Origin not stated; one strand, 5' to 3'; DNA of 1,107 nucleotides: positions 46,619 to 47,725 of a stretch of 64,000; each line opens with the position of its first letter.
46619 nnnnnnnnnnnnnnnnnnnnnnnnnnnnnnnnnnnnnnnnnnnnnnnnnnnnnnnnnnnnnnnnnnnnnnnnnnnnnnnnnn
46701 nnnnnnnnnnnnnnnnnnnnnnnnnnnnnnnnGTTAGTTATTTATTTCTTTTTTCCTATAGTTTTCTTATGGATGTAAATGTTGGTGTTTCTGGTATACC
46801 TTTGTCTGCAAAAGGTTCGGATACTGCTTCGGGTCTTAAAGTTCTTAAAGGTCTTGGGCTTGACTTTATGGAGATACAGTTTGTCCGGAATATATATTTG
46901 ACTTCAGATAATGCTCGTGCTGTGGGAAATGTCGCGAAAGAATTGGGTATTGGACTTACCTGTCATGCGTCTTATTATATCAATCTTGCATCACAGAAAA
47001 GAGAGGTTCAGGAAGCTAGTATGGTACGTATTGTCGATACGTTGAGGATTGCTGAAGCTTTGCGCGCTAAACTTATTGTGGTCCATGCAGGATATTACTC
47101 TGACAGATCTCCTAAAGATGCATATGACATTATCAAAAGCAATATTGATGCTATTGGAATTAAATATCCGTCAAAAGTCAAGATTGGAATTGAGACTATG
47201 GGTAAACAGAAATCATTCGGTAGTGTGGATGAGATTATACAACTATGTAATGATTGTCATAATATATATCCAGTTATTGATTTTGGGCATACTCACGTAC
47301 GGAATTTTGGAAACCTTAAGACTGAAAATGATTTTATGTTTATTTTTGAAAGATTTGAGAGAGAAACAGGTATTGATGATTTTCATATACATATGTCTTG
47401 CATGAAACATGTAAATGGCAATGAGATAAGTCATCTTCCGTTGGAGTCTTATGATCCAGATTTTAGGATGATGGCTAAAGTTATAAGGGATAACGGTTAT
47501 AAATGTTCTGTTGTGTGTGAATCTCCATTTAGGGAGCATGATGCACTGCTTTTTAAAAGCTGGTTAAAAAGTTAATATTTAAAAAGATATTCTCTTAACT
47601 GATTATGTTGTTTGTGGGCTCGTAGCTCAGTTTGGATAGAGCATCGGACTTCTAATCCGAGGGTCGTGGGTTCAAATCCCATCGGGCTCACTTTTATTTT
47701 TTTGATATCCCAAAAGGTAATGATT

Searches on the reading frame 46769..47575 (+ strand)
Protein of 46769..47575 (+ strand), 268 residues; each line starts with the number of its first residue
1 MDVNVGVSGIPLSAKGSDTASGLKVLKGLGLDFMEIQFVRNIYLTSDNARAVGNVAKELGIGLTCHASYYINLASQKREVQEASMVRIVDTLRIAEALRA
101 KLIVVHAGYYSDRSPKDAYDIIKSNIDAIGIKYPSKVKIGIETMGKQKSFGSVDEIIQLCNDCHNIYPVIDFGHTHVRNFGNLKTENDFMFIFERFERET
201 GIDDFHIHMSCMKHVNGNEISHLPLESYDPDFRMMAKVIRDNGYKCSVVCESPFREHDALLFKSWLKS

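Call 6: search_protein_families(library=pfam, proteins=[window:46769-47575:+], max_evalue=0.01)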
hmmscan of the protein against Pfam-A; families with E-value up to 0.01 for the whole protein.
window:46769-47575:+ (268 aa): 3 families
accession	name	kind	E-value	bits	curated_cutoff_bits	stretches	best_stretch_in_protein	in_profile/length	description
PF01261.30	AP_endonuc_2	-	6.7e-33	114.9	31.1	1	24-255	2-232/249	Xylose isomerase-like TIM barrel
PF03851.20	UvdE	-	5.2e-10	39.5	24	1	46-197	85-237/275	UV-endonuclease UvdE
PF01936.24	NYN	-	0.0091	16.9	24.2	0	206-250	80-124/145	NYN domain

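Call 8: find_encoding_contigs(protein=window:46769-47575:+, flank=3000, max_places=6)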
Protein window:46769-47575:+ (268 aa): no gene with exactly this product is on record in the collection.

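Call 19: find_homologous_proteins(query=window:46769-47575:+, max_evalue=1e-20)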
Query window:46769-47575:+ (268 aa): 122 proteins with E <= 1e-20 among 823 candidates; the best 120 are listed.
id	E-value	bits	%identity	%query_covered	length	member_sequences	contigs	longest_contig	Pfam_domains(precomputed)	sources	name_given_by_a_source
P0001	6.0e-178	608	100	100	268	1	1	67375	PF01261.31,PF03851.21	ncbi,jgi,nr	ncbi:MAG: TIM barrel protein [DPANN group archaeon]|nr:TIM barrel protein [DPANN group archaeon]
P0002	8.5e-146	503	82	100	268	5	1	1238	PF01261.31,PF03851.21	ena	-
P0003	2.5e-142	491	81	100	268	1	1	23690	PF01261.31,PF03851.21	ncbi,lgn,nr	ncbi:MAG: TIM barrel protein [Nanohaloarchaea archaeon]|nr:TIM barrel protein [Candidatus Nanohaloar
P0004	2.2e-125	436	71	99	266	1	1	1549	PF01261.31,PF03851.21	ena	-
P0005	7.5e-113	395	64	99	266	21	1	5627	PF01261.31,PF03851.21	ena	-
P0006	1.1e-112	394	64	99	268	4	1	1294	PF01261.31,PF03851.21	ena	-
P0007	2.0e-107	377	63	100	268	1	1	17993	PF01261.31,PF03851.21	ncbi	-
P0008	1.3e-92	328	54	100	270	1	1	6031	PF01261.31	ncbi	-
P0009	7.6e-91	323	62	84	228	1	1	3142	PF01261.31,PF03851.21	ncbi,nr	ncbi:MAG: TIM barrel protein, partial [archaeon]|nr:TIM barrel protein [archaeon]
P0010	4.9e-83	297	50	99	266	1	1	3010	PF01261.31,PF03851.21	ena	-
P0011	1.3e-79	286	49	99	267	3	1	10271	PF01261.31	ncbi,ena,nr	ncbi:MAG: TIM barrel protein [Candidatus Aenigmarchaeota archaeon]|nr:TIM barrel protein [Candidatus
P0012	1.4e-78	282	49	100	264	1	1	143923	PF01261.31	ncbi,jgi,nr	ncbi:MAG: TIM barrel protein [DPANN group archaeon]|nr:TIM barrel protein [DPANN group archaeon]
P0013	2.5e-78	281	49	100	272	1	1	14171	PF01261.31,PF03851.21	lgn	-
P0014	8.4e-74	267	47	99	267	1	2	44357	PF01261.31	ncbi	ncbi:MAG: TIM barrel protein [archaeon]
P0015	1.2e-72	263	46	99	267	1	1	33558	PF01261.31,PF03851.21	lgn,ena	-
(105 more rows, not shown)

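Call 21: find_encoding_contigs(protein=P0001, flank=2000, max_places=3)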
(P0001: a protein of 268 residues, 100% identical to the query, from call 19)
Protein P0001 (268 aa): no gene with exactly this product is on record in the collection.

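Call 22: find_encoding_contigs(protein=P0007, flank=3000, max_places=2)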
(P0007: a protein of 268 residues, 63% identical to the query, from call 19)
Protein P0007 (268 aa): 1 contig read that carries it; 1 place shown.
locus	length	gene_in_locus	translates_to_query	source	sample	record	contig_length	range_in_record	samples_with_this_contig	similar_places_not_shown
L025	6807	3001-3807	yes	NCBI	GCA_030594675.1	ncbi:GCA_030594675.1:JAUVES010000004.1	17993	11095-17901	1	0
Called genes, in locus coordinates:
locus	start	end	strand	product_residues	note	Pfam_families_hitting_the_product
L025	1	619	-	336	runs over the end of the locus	PF04014:MazE_antitoxin (weak)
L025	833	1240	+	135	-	-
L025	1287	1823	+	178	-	PF13521:AAA_28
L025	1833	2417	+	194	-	PF01928:CYTH (weak)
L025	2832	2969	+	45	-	PF03911:Sec61_beta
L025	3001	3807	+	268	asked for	PF01261:AP_endonuc_2, PF03851:UvdE (weak)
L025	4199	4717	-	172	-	-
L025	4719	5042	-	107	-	-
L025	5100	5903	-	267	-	PF01944:SpoIIM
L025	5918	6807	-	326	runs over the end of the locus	?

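Call 23: find_encoding_contigs(protein=P0005, flank=3000, max_places=2)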
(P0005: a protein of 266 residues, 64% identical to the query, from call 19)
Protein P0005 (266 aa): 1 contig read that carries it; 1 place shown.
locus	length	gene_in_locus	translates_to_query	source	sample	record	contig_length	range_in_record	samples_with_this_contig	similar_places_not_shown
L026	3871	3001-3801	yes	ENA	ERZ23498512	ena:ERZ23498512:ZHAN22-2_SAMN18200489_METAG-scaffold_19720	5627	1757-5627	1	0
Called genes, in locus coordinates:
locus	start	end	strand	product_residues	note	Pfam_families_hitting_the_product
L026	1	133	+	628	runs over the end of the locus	?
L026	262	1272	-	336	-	PF04014:MazE_antitoxin (weak)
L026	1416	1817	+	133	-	-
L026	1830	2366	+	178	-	PF13521:AAA_28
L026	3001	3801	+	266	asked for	PF01261:AP_endonuc_2, PF03851:UvdE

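Call 24: find_encoding_contigs(protein=P0008, flank=3000, max_places=2)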
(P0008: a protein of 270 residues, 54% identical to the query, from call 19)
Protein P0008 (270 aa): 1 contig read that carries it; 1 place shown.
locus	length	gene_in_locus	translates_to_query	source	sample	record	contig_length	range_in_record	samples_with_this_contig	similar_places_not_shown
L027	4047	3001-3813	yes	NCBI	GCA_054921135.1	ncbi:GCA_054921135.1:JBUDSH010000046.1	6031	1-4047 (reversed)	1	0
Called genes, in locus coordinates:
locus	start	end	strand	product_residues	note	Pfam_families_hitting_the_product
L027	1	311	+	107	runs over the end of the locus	-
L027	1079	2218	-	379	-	-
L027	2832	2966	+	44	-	PF03911:Sec61_beta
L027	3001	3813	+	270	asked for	PF01261:AP_endonuc_2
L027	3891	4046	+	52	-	?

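Call 25: find_encoding_contigs(protein=P0012, flank=3000, max_places=2)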
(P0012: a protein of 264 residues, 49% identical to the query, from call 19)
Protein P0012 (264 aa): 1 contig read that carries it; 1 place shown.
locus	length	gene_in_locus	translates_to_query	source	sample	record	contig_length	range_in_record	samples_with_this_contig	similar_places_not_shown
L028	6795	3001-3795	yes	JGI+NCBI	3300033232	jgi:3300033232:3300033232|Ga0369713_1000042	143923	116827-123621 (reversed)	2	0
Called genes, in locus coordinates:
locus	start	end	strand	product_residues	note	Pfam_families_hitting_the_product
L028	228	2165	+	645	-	PF02824:TGS, PF07973:tRNA_SAD, PF00587:tRNA-synt_2b, PF03129:HGTP_anticodon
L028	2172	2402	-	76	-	-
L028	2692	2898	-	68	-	-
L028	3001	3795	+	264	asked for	PF01261:AP_endonuc_2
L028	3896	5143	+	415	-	PF00815:Histidinol_dh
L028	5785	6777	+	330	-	PF02384:N6_Mtase (weak), PF01170:UPF0020, PF09445:Methyltransf_15 (weak), PF13847:Methyltransf_31 (faint)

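Call 26: find_encoding_contigs(protein=P0013, flank=3000, max_places=2)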
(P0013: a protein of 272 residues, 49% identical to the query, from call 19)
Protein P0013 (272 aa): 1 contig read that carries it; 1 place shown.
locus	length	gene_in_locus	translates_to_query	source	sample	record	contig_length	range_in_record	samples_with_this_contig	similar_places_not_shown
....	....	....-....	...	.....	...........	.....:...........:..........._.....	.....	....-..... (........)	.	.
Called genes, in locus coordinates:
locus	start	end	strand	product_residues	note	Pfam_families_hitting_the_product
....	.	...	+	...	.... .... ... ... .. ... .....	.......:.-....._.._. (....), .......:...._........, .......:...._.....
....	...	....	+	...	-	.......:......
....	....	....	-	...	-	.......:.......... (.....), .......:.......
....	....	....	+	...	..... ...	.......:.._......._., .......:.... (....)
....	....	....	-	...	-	-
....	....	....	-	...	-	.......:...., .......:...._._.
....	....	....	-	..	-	-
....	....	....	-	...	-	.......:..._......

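Call 27: find_encoding_contigs(protein=P0014, flank=3000, max_places=2)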
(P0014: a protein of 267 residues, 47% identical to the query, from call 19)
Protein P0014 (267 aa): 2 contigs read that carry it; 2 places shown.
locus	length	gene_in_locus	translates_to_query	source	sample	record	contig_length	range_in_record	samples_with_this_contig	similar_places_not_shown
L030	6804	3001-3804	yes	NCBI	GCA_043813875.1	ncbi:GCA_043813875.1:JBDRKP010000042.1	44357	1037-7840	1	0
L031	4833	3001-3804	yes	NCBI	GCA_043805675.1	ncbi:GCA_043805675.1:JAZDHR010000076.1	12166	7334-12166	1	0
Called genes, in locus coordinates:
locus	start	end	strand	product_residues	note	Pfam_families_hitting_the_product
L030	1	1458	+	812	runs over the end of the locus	PF00133:tRNA-synt_1, PF01406:tRNA-synt_1e (faint), PF09334:tRNA-synt_1g, PF13603:tRNA-synt_1_2 (faint), PF09334:tRNA-synt_1g (weak), PF08264:Anticodon_1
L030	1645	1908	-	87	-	PF01717:Meth_synt_2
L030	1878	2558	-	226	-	PF01717:Meth_synt_2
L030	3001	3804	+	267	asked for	PF01261:AP_endonuc_2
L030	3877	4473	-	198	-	-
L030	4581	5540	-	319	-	PF00814:TsaD, PF22521:HypF_C_2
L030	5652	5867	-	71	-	PF01599:Ribosomal_S27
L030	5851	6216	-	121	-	PF01282:Ribosomal_S24e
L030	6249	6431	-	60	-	PF06093:Spt4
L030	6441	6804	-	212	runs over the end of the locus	PF03876:SHS2_Rpb7-N, PF00575:S1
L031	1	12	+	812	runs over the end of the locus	PF00133:tRNA-synt_1, PF01406:tRNA-synt_1e (faint), PF09334:tRNA-synt_1g, PF13603:tRNA-synt_1_2 (faint), PF09334:tRNA-synt_1g (weak), PF08264:Anticodon_1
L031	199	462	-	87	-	PF01717:Meth_synt_2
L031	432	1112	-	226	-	PF01717:Meth_synt_2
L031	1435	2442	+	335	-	PF01548:DEDD_Tnp_IS110, PF02371:Transposase_20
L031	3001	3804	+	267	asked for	PF01261:AP_endonuc_2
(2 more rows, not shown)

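Call 28: find_encoding_contigs(protein=P0015, flank=3000, max_places=2)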
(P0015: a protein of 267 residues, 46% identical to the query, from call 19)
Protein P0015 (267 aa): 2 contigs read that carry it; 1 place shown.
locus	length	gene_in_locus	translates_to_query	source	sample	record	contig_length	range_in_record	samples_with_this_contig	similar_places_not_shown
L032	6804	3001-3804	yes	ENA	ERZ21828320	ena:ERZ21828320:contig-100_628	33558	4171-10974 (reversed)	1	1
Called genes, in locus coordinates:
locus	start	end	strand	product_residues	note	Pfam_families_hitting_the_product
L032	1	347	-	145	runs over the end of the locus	PF10502:Peptidase_S26 (weak)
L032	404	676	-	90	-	PF13656:RNA_pol_L_2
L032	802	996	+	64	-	-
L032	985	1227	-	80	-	-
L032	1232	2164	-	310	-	-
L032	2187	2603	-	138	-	-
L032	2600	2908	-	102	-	-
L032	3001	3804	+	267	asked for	PF01261:AP_endonuc_2, PF03851:UvdE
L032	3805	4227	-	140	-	-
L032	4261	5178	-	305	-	PF01866:Diphthamide_syn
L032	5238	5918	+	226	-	-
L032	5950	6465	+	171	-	-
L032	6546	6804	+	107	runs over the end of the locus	-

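Call 29: find_encoding_contigs(protein=P0011, flank=3000, max_places=2)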
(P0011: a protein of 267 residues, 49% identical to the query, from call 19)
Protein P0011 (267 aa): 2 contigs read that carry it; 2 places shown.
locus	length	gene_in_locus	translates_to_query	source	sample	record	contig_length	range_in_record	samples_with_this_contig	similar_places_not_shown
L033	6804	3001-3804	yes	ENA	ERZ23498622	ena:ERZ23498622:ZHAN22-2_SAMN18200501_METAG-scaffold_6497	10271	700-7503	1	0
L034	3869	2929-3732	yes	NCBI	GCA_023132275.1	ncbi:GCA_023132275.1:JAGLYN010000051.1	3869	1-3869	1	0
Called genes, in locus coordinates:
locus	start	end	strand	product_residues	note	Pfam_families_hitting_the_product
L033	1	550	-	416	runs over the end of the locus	?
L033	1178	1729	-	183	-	PF13207:AAA_17 (faint), PF13238:AAA_18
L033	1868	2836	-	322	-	PF08271:Zn_Ribbon_TF, PF00382:TFIIB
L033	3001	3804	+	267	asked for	PF01261:AP_endonuc_2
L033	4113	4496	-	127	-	PF00903:Glyoxalase, PF12681:Glyoxalase_2 (faint), PF13468:Glyoxalase_3, PF13669:Glyoxalase_4, PF22677:Ble-like_N (weak)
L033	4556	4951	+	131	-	PF01986:DUF123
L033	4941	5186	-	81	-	-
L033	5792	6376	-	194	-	PF24367:DUF7523 (weak), PF13840:ACT_7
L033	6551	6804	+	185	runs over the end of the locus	PF13527:Acetyltransf_9 (faint), PF13673:Acetyltransf_10 (weak), PF00583:Acetyltransf_1 (weak), PF13508:Acetyltransf_7 (weak)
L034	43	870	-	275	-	PF01040:UbiA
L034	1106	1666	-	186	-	PF13207:AAA_17 (faint), PF13238:AAA_18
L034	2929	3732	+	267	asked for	PF01261:AP_endonuc_2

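Call 53: find_encoding_contigs(protein=P0010, flank=3000, max_places=3)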
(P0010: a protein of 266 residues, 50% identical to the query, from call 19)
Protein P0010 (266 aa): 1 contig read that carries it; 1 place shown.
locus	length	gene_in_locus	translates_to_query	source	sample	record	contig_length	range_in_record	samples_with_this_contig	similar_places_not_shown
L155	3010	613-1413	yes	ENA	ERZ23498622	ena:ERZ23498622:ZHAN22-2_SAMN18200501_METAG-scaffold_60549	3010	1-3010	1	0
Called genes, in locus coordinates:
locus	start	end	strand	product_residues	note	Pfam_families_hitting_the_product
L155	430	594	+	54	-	PF03911:Sec61_beta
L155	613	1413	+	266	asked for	PF01261:AP_endonuc_2, PF03851:UvdE (weak)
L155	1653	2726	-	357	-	-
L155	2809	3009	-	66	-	?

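Call 54: find_encoding_contigs(protein=P0009, flank=3000, max_places=3)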
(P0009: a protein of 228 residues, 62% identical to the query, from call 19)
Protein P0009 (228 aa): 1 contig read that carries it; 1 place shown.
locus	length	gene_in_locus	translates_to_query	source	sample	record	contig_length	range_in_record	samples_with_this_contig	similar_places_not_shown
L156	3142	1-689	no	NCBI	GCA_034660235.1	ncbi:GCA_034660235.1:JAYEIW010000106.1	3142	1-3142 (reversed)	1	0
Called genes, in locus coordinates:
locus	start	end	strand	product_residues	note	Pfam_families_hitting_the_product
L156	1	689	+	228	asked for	PF01261:AP_endonuc_2, PF03851:UvdE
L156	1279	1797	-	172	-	-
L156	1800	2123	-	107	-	PF18902:DUF5658 (weak)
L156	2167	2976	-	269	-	PF01944:SpoIIM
